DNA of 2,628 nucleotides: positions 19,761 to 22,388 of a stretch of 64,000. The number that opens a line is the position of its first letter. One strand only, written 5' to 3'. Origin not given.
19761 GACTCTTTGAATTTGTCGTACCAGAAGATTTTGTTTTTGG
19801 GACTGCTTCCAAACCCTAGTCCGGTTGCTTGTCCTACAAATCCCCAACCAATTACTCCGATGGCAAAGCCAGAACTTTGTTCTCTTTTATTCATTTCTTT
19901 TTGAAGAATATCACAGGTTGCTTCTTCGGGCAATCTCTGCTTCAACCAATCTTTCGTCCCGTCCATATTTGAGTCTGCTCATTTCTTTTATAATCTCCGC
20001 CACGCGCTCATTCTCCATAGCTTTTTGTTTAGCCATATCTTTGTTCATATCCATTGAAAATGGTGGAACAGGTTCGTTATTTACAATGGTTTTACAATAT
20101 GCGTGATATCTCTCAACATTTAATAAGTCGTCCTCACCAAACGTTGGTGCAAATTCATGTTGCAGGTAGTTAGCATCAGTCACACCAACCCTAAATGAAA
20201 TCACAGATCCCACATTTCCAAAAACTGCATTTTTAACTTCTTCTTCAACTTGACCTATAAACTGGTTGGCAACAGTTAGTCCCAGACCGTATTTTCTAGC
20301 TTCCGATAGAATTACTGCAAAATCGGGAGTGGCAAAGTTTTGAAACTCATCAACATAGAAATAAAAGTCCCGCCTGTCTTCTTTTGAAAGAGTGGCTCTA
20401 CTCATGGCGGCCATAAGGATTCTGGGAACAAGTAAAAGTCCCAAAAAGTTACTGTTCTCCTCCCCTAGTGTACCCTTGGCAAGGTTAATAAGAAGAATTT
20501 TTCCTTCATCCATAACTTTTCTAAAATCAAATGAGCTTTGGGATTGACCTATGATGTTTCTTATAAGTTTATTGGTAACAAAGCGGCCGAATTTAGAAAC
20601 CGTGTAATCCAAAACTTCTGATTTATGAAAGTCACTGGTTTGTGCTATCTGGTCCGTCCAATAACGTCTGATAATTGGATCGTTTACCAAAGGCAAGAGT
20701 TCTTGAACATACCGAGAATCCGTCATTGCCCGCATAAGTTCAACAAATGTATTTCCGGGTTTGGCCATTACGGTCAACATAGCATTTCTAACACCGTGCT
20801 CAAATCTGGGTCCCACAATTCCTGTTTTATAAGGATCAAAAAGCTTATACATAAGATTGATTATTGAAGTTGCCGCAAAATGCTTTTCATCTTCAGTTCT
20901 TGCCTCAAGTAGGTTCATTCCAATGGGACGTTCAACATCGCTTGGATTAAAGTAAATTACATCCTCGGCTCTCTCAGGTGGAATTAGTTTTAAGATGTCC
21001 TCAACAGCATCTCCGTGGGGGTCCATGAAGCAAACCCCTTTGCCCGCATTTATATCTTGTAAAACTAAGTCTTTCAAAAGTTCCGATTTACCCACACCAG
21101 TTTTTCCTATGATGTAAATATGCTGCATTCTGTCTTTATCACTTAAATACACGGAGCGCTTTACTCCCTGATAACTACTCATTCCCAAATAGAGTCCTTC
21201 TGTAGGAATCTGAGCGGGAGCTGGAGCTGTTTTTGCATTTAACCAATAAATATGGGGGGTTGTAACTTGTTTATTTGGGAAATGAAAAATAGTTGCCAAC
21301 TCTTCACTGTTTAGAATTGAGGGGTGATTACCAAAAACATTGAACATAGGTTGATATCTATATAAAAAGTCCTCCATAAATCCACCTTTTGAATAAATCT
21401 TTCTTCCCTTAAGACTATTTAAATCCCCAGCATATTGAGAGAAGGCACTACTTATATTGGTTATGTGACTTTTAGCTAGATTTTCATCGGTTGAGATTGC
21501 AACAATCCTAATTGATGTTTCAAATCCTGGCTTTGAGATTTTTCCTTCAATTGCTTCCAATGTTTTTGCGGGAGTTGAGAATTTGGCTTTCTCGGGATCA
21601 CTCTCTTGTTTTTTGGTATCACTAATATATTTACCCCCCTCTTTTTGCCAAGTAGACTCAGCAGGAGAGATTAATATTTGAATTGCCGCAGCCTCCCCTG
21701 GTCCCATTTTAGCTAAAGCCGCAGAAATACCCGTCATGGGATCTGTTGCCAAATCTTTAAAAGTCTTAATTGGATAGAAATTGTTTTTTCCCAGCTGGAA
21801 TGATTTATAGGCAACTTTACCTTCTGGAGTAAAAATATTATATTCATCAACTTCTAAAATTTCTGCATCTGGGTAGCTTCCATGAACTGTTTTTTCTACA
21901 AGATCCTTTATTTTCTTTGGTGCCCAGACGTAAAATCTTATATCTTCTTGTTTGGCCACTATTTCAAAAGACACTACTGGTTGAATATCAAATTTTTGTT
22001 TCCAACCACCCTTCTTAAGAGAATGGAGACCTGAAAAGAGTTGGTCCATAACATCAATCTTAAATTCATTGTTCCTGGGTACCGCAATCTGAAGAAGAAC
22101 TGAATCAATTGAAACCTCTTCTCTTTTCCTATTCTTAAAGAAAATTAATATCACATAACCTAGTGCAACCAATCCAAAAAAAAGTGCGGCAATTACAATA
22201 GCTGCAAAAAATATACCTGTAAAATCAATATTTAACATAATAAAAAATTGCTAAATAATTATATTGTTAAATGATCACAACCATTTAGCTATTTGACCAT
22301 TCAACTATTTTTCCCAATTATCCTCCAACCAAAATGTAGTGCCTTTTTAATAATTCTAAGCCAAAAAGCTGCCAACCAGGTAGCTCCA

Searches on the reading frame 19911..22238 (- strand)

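Call 40: search_protein_families(library=pfam, proteins=[window:19911-22238:-], max_evalue=0.001)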
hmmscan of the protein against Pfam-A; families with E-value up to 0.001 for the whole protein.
window:19911-22238:- (775 aa): 3 families
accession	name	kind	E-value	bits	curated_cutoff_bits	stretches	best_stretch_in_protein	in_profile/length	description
PF10412.15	TrwB_AAD_bind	-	5.5e-10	39.1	20.5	1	367-710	11-333/387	Type IV secretion-system coupling protein DNA-binding domain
PF12696.13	TraG-D_C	-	3.2e-05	24.3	22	1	625-705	2-84/126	TraM recognition site of TraD and TraG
PF01935.23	DUF87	-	7.6e-05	23.3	23.2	1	363-438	14-84/220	Helicase HerA, central domain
